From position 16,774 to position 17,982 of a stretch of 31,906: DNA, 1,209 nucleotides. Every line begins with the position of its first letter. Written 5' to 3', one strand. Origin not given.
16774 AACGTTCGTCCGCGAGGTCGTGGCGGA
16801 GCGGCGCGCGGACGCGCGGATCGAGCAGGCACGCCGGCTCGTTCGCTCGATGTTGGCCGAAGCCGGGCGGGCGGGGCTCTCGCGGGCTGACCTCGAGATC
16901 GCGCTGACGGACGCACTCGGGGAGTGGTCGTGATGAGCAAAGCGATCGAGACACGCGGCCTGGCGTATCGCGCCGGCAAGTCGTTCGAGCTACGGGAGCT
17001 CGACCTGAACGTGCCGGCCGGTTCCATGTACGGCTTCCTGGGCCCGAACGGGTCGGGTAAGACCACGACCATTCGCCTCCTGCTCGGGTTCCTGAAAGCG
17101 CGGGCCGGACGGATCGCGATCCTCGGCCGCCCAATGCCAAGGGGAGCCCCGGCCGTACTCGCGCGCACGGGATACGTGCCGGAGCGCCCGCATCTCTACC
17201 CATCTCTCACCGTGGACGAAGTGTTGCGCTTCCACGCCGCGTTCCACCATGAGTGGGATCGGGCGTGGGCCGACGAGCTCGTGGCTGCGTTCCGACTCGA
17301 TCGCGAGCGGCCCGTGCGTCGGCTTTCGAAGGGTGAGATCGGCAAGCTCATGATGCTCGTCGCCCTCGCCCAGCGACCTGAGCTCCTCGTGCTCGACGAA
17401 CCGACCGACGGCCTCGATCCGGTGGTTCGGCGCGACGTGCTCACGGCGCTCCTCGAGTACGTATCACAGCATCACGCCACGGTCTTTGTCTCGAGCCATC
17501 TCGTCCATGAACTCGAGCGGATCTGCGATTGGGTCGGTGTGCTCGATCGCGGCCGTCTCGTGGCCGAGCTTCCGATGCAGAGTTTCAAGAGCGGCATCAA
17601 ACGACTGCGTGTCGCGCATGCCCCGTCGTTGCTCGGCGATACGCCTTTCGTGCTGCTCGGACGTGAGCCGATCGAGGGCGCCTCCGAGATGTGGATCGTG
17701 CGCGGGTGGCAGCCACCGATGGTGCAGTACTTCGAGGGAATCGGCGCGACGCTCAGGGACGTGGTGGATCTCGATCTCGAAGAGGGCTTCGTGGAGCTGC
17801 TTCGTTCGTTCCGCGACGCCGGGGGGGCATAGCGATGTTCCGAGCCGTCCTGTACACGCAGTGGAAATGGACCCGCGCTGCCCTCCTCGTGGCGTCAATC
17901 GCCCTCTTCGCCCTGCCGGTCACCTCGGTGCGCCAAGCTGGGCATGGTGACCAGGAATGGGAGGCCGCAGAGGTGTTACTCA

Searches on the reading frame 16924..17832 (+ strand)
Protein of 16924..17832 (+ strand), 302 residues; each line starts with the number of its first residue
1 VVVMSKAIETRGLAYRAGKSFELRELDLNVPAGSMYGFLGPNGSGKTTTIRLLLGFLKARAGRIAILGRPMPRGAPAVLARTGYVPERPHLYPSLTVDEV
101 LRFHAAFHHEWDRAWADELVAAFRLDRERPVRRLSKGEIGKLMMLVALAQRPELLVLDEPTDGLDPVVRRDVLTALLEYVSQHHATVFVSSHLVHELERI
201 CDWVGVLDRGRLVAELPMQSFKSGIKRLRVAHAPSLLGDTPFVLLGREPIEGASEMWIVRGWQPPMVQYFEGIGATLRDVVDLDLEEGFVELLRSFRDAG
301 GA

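Call 88: search_protein_families(library=pfam, proteins=[window:16924-17832:+], max_evalue=0.00001)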
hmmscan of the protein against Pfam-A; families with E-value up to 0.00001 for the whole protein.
window:16924-17832:+ (302 aa): 2 families
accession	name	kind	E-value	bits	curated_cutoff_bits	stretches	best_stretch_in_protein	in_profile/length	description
PF00005.33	ABC_tran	-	6.4e-26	92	25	1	23-161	1-136/137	ABC transporter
PF13304.12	AAA_21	-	2.9e-11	44.4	27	1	126-193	230-299/304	AAA domain, putative AbiEii toxin, Type IV TA system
